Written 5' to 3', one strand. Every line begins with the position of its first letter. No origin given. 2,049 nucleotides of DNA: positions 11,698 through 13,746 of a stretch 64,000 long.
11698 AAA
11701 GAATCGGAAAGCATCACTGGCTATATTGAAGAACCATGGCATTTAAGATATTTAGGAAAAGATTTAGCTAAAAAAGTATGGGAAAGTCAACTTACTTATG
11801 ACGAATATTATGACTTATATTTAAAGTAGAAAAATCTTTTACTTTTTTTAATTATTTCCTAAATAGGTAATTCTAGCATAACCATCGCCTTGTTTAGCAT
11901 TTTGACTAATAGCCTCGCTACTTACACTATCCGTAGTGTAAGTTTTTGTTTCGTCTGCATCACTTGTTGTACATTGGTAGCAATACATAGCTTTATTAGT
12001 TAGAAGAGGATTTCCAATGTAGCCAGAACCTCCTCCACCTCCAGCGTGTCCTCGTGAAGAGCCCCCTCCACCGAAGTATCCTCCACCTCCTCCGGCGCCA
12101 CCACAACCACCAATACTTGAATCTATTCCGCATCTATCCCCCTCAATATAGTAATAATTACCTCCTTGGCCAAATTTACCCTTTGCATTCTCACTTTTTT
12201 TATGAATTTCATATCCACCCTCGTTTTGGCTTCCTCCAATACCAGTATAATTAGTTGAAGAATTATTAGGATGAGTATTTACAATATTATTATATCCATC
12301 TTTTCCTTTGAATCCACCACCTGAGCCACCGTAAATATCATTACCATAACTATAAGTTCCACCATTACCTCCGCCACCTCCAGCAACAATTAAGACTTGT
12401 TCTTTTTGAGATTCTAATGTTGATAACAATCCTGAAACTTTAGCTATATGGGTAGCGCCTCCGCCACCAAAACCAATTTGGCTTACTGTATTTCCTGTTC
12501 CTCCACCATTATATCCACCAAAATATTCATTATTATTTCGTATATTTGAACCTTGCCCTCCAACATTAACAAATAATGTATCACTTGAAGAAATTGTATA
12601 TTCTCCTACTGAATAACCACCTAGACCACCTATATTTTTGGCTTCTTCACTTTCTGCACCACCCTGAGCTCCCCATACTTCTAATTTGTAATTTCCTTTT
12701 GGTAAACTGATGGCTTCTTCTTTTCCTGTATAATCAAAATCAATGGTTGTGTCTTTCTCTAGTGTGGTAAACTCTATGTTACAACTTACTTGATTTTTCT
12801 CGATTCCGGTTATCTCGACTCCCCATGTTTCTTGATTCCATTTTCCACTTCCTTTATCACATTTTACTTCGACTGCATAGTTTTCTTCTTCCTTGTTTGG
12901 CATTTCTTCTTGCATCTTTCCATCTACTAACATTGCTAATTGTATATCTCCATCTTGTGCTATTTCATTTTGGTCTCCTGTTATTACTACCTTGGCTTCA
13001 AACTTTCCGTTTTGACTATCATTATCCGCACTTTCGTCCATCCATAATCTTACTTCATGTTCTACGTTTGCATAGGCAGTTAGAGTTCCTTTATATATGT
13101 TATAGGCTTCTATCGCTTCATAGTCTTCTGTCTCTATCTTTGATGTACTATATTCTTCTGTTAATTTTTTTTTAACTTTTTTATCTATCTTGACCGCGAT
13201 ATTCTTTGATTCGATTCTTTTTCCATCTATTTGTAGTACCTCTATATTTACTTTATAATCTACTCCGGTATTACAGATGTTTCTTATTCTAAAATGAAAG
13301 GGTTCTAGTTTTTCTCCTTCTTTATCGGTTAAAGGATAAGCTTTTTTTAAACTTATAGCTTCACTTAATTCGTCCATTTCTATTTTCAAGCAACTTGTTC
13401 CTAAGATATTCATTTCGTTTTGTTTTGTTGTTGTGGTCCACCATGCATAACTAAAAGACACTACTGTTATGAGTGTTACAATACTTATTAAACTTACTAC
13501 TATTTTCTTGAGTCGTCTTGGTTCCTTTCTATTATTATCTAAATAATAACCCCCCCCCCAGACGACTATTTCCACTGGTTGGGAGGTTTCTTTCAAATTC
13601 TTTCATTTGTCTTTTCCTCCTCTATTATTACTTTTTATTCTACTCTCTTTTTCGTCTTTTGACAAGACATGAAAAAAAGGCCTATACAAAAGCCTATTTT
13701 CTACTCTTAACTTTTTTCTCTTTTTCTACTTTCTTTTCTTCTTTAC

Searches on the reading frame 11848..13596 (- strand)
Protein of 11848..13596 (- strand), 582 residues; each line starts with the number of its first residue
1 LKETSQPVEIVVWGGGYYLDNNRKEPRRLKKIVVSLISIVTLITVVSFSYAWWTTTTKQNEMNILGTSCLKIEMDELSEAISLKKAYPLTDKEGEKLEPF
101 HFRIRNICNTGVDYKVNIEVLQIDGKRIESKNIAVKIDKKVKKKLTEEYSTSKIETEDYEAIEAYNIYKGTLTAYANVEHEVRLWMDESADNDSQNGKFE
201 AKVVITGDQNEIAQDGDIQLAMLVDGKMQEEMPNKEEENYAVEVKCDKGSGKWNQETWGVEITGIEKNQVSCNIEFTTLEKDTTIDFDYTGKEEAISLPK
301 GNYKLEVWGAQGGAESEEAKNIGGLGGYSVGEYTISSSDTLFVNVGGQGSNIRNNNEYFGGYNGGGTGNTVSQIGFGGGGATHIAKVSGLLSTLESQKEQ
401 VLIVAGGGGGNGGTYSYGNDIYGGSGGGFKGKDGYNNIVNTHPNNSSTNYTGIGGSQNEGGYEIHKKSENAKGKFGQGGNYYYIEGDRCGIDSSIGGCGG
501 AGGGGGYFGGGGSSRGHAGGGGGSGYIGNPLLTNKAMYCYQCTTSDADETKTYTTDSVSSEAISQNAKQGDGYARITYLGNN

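Call 26: search_protein_families(library=pfam, proteins=[window:11848-13596:-], max_evalue=10)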
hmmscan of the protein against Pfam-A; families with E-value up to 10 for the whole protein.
window:11848-13596:- (582 aa): 2 families
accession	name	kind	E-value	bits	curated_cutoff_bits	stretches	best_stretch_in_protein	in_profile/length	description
PF12810.13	ALK_LTK_GRD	-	8.8e-38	131.1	24.5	1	296-579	3-243/243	ALK/LTK, Glycine-rich domain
PF16341.10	DUF4971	-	0.021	15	31.3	1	250-288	57-95/141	Domain of unknown function (DUF4971)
